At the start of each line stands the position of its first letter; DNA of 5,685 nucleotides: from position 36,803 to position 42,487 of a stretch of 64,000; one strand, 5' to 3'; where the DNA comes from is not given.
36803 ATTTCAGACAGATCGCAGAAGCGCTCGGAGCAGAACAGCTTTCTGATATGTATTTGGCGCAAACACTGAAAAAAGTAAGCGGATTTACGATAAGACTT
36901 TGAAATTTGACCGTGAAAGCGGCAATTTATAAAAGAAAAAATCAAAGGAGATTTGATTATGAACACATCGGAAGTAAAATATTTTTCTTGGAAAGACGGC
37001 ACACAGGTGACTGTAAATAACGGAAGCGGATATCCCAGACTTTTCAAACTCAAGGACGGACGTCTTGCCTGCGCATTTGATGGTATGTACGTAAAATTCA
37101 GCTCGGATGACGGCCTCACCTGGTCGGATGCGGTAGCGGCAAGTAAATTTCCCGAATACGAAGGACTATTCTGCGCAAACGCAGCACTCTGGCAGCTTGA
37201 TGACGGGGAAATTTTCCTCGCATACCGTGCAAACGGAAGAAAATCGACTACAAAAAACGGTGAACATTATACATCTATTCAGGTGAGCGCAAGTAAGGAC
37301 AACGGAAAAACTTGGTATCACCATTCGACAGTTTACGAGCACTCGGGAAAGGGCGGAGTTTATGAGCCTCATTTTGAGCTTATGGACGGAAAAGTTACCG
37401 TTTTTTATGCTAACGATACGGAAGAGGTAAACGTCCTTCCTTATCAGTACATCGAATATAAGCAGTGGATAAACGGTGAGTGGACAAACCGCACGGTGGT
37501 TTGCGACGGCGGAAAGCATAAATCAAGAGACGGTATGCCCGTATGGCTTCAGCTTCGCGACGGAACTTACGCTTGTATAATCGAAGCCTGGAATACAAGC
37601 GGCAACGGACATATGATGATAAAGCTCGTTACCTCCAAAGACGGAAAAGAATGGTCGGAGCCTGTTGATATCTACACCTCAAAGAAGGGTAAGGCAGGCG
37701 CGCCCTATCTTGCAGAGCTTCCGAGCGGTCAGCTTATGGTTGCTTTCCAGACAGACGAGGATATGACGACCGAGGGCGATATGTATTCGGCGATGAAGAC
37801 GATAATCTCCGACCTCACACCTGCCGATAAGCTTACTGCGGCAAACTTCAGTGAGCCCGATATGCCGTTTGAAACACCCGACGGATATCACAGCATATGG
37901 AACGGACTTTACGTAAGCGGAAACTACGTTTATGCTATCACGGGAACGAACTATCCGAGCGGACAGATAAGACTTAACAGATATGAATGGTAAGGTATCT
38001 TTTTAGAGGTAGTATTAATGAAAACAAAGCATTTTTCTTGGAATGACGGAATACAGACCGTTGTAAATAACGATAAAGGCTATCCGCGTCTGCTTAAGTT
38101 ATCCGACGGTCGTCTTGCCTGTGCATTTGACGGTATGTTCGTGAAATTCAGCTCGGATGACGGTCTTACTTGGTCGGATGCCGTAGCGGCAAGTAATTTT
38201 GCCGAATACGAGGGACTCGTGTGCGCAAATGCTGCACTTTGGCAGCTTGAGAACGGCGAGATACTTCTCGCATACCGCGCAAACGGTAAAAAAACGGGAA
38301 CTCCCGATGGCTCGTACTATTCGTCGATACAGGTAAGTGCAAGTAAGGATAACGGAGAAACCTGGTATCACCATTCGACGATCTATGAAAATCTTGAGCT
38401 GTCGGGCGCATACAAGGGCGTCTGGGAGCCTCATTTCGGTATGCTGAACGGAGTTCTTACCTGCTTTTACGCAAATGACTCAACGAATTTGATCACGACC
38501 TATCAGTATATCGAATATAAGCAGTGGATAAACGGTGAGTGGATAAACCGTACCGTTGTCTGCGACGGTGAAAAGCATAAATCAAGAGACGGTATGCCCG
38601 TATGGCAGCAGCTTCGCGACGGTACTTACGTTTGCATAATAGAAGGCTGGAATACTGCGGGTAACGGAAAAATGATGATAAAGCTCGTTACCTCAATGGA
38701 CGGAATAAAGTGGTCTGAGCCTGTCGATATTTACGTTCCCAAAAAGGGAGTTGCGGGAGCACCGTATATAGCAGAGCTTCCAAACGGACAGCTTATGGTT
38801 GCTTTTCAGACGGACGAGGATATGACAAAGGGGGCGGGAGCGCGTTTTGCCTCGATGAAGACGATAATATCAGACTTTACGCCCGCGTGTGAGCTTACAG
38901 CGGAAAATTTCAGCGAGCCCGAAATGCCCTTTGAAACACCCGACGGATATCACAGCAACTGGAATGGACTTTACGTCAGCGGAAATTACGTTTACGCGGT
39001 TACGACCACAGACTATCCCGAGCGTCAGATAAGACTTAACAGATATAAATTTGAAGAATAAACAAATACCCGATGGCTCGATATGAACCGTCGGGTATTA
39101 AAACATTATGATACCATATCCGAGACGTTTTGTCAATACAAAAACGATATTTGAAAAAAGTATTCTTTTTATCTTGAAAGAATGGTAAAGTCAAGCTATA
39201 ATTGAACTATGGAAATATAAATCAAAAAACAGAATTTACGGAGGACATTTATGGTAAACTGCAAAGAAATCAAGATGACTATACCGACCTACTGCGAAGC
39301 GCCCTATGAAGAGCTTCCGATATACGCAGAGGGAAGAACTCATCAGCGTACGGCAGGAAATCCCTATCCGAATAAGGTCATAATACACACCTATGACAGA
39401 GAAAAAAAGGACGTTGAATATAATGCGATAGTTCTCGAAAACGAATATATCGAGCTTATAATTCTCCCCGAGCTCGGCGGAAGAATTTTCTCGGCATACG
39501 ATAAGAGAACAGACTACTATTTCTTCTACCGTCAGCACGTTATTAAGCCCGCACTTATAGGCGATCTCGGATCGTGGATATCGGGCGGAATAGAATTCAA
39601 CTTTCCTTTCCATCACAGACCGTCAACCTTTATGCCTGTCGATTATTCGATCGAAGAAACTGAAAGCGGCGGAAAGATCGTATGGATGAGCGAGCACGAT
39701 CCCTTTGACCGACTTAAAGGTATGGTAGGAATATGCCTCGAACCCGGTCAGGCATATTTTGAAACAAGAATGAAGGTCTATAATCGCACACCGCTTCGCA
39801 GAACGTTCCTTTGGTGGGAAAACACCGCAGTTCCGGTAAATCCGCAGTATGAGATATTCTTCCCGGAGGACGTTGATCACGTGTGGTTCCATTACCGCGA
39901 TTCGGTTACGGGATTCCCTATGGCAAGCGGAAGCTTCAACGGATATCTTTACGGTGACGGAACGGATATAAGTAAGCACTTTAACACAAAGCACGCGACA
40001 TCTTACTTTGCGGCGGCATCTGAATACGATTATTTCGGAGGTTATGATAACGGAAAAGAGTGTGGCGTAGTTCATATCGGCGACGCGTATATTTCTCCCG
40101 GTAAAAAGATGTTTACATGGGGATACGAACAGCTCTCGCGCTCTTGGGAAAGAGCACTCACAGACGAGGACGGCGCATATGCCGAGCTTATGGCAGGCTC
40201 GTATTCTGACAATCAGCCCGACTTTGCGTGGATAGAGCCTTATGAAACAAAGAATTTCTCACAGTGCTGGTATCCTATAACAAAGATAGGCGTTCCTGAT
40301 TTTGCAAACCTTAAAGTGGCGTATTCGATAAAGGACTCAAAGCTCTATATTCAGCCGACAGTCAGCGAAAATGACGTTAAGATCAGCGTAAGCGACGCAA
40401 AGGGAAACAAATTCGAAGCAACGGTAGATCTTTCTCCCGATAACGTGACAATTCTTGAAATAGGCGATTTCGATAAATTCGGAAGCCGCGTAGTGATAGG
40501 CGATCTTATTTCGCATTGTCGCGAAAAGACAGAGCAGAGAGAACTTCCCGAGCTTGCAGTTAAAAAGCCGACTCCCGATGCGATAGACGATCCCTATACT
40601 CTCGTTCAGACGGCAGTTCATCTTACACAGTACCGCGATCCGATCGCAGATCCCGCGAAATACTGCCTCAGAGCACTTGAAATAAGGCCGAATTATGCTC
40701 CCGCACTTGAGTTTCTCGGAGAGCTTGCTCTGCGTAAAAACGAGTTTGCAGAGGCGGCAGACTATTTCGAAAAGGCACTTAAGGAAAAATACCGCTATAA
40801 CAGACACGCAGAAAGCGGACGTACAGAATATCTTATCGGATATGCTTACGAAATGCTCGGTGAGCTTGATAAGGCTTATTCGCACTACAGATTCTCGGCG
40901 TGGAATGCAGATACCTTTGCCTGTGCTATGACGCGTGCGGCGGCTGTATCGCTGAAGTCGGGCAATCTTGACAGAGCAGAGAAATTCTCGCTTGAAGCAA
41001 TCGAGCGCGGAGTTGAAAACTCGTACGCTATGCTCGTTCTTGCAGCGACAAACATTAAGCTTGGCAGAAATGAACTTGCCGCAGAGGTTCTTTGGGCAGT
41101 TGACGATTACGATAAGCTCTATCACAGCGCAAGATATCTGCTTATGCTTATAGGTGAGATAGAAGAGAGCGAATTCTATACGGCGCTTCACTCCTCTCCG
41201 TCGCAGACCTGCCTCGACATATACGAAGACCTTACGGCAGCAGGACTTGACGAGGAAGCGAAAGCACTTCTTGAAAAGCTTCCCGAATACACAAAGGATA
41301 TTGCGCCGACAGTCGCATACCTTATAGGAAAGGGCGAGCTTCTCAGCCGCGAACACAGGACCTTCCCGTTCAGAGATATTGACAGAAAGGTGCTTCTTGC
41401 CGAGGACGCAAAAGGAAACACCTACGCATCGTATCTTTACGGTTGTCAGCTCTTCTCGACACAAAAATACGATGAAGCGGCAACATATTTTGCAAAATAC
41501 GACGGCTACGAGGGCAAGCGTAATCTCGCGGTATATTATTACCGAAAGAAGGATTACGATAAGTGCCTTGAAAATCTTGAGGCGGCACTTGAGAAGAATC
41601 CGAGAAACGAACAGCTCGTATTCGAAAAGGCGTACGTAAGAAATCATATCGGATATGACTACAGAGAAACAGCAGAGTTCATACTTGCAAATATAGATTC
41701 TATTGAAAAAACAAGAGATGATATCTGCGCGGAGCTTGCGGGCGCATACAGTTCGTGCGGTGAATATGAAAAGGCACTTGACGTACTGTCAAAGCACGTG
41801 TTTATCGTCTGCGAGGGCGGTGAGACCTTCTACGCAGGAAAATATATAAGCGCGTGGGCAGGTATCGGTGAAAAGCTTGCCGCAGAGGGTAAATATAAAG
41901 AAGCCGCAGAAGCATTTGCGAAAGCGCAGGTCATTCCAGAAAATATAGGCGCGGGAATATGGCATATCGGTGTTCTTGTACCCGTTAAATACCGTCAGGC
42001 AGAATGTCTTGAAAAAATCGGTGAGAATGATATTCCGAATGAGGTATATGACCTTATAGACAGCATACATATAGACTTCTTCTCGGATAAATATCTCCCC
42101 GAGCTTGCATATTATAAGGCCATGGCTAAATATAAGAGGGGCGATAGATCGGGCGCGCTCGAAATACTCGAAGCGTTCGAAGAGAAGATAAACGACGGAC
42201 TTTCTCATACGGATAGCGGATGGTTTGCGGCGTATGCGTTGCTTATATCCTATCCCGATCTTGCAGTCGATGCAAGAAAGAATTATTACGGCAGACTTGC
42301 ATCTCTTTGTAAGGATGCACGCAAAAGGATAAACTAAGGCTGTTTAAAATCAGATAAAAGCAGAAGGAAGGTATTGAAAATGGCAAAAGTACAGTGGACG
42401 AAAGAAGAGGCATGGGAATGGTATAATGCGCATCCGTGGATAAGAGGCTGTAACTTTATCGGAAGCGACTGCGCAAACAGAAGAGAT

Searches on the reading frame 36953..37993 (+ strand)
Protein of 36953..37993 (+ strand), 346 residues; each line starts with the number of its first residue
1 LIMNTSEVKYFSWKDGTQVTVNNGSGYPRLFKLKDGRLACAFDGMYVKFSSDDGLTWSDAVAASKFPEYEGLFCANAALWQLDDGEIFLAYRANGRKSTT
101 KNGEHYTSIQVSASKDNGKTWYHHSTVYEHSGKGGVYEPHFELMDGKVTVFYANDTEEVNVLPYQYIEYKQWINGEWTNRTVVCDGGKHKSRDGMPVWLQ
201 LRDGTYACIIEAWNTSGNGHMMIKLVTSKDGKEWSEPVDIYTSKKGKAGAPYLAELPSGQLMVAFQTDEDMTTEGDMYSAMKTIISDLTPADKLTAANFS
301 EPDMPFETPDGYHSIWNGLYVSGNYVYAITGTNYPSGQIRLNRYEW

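Call 70: search_protein_families(library=pfam, proteins=[window:36953-37993:+], max_evalue=0.00001)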
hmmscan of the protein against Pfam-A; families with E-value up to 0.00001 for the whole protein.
window:36953-37993:+ (346 aa): 1 family
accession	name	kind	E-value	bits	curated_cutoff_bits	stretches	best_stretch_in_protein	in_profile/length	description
PF13088.12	BNR_2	-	1.6e-13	51.1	31.4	1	3-137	140-264/277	BNR repeat-like domain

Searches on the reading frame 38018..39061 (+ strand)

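Call 70: search_protein_families(library=pfam, proteins=[window:38018-39061:+], max_evalue=0.00001)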
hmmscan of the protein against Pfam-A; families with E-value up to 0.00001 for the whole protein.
window:38018-39061:+ (347 aa): 1 family
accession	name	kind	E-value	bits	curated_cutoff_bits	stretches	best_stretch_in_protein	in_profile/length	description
PF13088.12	BNR_2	-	4.9e-10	39.7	31.4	0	40-125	186-257/277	BNR repeat-like domain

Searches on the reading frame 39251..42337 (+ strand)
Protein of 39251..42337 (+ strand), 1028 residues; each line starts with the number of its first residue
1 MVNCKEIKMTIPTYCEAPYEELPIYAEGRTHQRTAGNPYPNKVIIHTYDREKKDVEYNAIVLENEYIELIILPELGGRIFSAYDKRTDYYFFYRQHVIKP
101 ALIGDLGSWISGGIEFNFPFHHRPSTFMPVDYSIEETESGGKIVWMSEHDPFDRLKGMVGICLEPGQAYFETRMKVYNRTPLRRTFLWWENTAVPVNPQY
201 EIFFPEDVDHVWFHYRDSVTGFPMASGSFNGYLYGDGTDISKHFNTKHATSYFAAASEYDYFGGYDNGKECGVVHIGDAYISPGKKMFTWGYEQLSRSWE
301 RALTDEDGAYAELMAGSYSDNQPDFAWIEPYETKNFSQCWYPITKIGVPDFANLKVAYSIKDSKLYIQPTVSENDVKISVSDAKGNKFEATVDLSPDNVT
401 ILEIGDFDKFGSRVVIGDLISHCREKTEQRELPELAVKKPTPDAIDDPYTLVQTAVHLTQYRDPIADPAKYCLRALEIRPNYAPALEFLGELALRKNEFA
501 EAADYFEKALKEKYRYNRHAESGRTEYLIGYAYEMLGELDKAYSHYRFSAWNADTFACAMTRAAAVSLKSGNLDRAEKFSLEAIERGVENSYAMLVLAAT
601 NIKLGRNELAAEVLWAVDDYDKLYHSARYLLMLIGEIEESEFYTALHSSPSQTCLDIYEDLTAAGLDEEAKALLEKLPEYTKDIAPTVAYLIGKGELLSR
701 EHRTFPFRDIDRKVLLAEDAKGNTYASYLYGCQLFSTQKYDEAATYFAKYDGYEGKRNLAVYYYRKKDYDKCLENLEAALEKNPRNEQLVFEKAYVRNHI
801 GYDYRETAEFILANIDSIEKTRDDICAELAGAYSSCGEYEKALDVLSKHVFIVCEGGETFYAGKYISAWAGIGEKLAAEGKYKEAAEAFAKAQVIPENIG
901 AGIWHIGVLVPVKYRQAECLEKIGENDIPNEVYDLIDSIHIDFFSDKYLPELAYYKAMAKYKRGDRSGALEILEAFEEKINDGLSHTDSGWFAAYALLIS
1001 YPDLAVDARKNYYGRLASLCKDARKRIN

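Call 68: find_encoding_contigs(protein=window:39251-42337:+, flank=10000, max_places=1)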
Protein window:39251-42337:+ (1028 aa): 2 contigs read that carry it; 1 place shown.
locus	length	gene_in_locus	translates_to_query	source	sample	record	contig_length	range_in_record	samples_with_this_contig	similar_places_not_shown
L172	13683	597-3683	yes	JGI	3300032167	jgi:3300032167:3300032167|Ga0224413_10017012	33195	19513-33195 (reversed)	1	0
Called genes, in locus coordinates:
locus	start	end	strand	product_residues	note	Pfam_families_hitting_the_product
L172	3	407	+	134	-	?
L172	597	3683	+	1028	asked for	PF17128:DUF5107, PF00515:TPR_1 (faint), PF07719:TPR_2 (faint), PF13424:TPR_12 (faint), PF13432:TPR_16 (faint), PF14559:TPR_19 (faint), PF13428:TPR_14 (faint)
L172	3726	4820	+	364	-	-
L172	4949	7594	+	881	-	PF00690:Cation_ATPase_N, PF00122:E1-E2_ATPase, PF13246:Cation_ATPase, PF00702:Hydrolase, PF08282:Hydrolase_3 (weak), PF00689:Cation_ATPase_C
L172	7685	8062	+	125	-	PF01042:Ribonuc_L-PSP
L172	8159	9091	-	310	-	PF01381:HTH_3, PF07719:TPR_2 (faint), PF13560:HTH_31 (weak), PF13424:TPR_12 (faint), PF13181:TPR_8 (faint), PF14559:TPR_19 (faint), PF12895:ANAPC3 (weak), PF00515:TPR_1 (weak), +1 more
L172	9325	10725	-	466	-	PF21799:MurD-like_N, PF08245:Mur_ligase_M, PF02875:Mur_ligase_C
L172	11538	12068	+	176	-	-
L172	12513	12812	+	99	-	PF08274:Zn_Ribbon_YjdM (faint)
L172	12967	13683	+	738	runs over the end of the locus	PF08531:Bac_rhamnosid_N, PF05592:Bac_rhamnosid, PF17389:Bac_rhamnosid6H, PF17390:Bac_rhamnosid_C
